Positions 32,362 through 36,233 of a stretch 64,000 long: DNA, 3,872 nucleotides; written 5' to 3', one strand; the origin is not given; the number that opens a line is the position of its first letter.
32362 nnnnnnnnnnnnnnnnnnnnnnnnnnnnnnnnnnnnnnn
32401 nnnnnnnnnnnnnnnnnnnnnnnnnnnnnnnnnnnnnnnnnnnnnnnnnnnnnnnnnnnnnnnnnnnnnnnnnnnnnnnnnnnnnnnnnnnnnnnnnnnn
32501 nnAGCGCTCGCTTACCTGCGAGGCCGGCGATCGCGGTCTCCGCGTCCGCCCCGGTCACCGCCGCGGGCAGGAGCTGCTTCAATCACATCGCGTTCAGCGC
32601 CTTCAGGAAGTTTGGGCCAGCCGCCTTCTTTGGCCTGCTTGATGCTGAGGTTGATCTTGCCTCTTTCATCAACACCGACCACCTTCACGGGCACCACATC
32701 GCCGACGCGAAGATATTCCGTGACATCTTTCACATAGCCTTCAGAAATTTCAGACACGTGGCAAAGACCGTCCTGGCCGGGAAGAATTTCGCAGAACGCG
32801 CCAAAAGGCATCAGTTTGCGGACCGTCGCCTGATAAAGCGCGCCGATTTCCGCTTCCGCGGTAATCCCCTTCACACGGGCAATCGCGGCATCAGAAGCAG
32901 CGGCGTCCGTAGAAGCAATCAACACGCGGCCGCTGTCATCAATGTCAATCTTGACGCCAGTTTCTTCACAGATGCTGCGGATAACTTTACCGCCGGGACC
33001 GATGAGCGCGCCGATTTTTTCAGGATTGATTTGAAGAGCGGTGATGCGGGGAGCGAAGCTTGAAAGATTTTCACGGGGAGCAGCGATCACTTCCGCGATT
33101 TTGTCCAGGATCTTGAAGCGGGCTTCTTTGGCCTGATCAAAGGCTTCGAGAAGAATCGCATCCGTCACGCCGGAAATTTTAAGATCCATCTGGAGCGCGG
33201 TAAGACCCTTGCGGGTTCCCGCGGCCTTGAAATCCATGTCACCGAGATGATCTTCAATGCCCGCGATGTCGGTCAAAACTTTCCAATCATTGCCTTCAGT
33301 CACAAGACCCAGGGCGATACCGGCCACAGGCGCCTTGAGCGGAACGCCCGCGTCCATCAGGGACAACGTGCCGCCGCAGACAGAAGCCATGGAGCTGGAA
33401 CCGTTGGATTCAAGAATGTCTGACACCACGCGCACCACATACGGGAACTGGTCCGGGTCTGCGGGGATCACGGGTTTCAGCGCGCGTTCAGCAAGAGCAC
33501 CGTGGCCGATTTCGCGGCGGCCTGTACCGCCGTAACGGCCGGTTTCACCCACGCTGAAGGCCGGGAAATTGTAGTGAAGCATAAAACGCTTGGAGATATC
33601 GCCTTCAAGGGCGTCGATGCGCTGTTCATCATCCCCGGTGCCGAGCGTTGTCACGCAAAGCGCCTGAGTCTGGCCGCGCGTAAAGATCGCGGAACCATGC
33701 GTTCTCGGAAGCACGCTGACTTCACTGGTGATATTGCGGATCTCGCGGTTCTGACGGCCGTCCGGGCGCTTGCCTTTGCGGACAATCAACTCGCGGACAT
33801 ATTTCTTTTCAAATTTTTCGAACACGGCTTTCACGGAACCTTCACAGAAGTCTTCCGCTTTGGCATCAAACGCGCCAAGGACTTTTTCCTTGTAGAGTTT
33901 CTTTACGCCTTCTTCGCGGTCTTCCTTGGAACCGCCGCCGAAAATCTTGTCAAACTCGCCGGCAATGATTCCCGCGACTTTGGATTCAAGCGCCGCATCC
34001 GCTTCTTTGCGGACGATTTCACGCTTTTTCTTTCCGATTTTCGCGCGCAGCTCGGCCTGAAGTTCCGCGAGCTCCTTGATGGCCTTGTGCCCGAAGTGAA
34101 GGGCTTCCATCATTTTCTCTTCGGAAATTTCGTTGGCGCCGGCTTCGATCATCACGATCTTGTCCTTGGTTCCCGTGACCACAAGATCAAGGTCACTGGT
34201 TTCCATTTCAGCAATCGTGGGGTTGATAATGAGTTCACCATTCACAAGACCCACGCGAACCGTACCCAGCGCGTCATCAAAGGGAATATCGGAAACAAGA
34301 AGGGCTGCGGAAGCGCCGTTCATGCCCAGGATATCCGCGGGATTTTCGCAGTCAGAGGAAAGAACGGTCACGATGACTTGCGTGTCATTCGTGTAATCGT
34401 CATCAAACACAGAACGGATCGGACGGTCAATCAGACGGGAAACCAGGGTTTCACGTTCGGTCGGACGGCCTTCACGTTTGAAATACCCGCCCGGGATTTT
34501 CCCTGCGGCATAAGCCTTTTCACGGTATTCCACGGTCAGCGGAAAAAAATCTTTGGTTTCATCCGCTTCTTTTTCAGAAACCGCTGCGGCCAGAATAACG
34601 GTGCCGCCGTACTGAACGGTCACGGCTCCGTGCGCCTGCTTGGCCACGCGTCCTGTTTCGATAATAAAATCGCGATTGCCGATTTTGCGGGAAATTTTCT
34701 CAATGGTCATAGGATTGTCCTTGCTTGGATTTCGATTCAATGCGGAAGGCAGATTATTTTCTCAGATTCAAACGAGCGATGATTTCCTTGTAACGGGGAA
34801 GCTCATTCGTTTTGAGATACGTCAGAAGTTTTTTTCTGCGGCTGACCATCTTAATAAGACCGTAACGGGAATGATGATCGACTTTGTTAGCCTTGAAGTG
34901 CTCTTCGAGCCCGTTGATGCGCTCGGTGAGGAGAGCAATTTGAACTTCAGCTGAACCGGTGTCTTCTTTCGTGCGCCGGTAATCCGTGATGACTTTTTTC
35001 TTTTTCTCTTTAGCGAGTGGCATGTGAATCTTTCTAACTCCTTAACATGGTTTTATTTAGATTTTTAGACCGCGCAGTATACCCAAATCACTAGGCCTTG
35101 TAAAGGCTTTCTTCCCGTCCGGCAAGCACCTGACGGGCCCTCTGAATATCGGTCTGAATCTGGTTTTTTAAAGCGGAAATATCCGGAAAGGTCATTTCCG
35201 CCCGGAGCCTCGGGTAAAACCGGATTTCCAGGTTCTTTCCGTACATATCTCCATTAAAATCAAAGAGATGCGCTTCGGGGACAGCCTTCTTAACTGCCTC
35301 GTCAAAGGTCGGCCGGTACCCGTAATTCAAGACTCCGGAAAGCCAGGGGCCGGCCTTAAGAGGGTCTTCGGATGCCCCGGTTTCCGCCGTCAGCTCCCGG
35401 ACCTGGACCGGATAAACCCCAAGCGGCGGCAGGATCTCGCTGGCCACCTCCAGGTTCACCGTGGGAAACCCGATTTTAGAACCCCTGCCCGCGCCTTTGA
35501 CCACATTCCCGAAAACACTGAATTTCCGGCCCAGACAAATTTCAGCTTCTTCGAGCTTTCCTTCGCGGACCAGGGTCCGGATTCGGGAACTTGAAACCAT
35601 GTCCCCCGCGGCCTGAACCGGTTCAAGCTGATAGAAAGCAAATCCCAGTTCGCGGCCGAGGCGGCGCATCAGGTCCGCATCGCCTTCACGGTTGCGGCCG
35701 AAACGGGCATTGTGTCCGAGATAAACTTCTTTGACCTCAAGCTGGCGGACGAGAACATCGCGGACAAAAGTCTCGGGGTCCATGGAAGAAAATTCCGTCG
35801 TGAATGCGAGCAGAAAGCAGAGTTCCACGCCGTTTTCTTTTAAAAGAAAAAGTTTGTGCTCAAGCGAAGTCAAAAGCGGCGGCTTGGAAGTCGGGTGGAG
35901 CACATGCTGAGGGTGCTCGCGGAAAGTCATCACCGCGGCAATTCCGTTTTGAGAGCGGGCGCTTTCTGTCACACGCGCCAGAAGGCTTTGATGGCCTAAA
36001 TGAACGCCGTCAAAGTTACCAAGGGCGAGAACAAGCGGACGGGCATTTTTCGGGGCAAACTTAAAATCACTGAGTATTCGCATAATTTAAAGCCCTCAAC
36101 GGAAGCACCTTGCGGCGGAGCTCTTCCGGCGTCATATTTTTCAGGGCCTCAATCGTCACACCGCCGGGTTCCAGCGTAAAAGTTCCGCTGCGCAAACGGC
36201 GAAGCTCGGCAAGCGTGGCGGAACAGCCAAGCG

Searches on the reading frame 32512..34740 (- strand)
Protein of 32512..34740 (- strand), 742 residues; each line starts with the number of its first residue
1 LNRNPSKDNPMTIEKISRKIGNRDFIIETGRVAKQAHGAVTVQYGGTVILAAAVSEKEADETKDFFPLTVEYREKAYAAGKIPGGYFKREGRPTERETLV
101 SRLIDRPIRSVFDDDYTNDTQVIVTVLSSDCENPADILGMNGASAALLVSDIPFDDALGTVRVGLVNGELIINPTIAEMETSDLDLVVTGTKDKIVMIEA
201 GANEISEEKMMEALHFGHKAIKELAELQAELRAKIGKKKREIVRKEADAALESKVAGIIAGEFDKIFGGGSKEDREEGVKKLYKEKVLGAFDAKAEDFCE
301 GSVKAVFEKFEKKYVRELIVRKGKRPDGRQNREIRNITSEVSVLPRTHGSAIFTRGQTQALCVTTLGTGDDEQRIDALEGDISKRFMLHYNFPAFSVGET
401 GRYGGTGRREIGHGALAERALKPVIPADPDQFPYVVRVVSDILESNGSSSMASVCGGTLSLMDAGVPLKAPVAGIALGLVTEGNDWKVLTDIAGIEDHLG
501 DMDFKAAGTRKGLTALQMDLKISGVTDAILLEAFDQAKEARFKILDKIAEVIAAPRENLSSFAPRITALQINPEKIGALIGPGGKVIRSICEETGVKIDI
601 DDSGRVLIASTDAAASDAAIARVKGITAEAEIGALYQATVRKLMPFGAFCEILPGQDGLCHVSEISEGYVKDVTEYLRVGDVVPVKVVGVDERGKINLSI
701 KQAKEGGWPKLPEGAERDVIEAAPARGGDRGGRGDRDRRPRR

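Call 11: search_protein_families(library=pfam, proteins=[window:32512-34740:-], max_evalue=0.001)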
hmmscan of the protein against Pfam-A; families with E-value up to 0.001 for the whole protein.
window:32512-34740:- (742 aa): 5 families
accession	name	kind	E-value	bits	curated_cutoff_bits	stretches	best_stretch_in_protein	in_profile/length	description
PF01138.27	RNase_PH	-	2.3e-59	199.9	25.5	2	23-153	3-130/130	3' exoribonuclease family, domain 1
PF03725.20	RNase_PH_C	-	2.2e-24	85.6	20.8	2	159-220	4-67/67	3' exoribonuclease family, domain 2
PF00575.29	S1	-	4.6e-15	56.2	22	1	630-701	2-74/74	S1 RNA binding domain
PF03726.19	PNPase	-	7.2e-11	42.9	24.6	1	251-330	2-81/81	Polyribonucleotide nucleotidyltransferase, RNA binding domain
PF00013.35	KH_1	-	2e-10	40.7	21.5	1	569-623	4-64/66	KH domain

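Call 38: list_cluster_members(proteins=[P0001, window:32512-34740:-])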
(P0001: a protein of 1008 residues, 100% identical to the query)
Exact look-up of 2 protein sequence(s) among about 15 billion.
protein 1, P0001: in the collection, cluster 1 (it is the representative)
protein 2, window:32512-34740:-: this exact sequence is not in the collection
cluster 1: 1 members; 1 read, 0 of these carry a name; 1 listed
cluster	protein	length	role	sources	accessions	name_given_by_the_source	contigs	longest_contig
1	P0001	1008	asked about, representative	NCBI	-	-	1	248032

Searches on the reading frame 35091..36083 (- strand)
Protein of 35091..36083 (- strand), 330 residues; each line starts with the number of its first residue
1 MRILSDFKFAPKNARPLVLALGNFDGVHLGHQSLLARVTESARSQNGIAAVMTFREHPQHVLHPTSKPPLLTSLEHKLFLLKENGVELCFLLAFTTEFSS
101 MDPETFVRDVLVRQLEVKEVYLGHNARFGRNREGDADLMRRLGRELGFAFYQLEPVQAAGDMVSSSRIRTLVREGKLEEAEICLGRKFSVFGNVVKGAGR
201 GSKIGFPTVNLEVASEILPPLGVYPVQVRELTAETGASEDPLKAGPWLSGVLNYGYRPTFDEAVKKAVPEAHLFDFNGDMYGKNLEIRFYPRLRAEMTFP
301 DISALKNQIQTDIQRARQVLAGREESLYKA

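Call 11: search_protein_families(library=pfam, proteins=[window:35091-36083:-], max_evalue=0.001)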
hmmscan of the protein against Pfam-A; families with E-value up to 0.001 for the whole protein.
window:35091-36083:- (330 aa): 2 families
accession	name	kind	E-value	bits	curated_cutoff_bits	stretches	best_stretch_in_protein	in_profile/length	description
PF06574.18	FAD_syn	-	4.2e-48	163.6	27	1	12-167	3-158/158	FAD synthetase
PF01687.23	Flavokinase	-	6.2e-36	123.8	19.6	1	184-320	1-124/124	Riboflavin kinase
